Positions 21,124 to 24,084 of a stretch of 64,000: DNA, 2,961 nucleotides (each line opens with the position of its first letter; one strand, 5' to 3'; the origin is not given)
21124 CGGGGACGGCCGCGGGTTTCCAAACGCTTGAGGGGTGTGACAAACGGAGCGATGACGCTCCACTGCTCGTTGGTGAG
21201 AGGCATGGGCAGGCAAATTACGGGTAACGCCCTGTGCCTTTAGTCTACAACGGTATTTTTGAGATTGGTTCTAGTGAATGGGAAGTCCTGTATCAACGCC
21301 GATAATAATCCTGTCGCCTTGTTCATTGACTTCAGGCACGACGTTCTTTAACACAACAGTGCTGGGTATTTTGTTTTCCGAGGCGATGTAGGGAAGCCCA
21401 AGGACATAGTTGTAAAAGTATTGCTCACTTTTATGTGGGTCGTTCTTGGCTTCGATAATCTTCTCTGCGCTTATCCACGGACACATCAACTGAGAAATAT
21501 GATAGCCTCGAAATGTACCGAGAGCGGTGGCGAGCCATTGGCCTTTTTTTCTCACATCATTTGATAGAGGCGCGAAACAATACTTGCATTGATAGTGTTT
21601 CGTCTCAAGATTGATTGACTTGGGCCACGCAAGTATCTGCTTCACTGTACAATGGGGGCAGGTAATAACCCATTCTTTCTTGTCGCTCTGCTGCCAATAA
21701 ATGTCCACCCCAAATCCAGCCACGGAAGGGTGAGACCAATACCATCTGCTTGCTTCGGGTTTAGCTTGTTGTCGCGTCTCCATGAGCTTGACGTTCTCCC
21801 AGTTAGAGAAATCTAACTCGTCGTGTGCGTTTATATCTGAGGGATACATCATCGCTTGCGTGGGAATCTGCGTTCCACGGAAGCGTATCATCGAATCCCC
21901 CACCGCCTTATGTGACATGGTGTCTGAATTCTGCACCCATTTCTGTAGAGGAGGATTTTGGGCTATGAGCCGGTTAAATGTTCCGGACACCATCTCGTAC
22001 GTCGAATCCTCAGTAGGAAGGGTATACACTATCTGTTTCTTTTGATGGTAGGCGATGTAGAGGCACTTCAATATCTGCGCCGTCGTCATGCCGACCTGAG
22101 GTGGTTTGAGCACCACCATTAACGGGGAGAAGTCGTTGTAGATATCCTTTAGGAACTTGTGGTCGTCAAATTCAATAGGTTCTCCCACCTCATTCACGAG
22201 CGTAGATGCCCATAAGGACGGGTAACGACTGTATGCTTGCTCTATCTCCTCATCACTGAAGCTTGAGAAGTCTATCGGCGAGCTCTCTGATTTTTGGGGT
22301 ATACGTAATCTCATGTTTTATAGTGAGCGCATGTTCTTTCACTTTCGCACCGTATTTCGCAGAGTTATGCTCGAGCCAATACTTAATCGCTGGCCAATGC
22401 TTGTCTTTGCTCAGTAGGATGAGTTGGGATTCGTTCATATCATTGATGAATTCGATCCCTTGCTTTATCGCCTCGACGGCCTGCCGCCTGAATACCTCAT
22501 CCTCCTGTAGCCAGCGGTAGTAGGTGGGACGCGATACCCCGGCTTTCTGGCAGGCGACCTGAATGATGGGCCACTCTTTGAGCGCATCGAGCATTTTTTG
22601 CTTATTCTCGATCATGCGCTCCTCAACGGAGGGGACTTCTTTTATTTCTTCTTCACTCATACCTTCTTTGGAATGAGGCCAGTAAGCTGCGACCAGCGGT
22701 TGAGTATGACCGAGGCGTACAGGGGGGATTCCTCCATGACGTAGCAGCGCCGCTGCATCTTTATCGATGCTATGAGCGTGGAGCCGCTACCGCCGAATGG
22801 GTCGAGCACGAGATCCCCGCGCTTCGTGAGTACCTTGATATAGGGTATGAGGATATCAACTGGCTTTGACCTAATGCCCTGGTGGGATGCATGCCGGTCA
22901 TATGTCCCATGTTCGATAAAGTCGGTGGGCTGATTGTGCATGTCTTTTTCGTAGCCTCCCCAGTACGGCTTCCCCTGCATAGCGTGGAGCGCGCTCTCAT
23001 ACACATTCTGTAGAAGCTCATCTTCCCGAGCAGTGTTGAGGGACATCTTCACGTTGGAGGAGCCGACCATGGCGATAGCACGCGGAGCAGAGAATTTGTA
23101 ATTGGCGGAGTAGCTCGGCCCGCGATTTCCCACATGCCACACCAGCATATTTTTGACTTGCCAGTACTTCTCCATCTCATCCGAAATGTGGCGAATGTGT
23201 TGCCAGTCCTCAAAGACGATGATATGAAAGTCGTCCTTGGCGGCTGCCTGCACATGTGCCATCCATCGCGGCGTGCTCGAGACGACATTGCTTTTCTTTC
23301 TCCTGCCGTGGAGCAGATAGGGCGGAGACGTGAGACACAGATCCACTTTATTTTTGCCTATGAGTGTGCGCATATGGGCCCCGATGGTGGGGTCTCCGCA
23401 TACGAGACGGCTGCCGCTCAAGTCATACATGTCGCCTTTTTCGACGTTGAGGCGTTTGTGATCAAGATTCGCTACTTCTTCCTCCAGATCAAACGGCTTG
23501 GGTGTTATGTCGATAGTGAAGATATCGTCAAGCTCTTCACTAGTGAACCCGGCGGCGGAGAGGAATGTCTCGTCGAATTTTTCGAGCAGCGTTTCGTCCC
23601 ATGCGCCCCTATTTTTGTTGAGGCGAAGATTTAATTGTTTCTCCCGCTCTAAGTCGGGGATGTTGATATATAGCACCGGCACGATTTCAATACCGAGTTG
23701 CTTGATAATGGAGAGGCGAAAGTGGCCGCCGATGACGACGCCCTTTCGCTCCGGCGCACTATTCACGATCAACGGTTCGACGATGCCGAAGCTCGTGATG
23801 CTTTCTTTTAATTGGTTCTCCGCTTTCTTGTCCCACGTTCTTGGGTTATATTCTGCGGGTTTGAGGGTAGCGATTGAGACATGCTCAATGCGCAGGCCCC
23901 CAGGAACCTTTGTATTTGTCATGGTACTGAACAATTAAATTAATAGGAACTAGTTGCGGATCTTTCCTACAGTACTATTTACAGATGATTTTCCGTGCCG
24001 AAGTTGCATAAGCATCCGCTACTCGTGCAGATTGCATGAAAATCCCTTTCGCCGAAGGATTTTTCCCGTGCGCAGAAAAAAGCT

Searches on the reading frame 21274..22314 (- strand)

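Call 71: search_protein_families(library=pfam, proteins=[window:21274-22314:-], max_evalue=0.0001)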
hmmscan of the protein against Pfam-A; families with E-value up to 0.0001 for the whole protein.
window:21274-22314:- (347 aa): 1 family
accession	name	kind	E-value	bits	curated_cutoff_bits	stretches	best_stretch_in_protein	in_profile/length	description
PF05876.18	GpA_ATPase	-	1.6e-19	71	25.6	1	66-257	30-240/247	Phage terminase large subunit gpA, ATPase domain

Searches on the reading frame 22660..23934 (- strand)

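Call 71: search_protein_families(library=pfam, proteins=[window:22660-23934:-], max_evalue=0.0001)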
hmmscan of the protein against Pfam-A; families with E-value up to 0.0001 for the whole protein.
window:22660-23934:- (425 aa): 2 families
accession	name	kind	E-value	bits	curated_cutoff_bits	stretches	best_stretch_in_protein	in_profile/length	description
PF01555.25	N6_N4_Mtase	-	3.1e-18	67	26.7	1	197-409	1-218/221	DNA methylase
PF02195.25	ParB_N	-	1.5e-09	38.2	26.3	1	16-96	3-84/95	ParB N-terminal domain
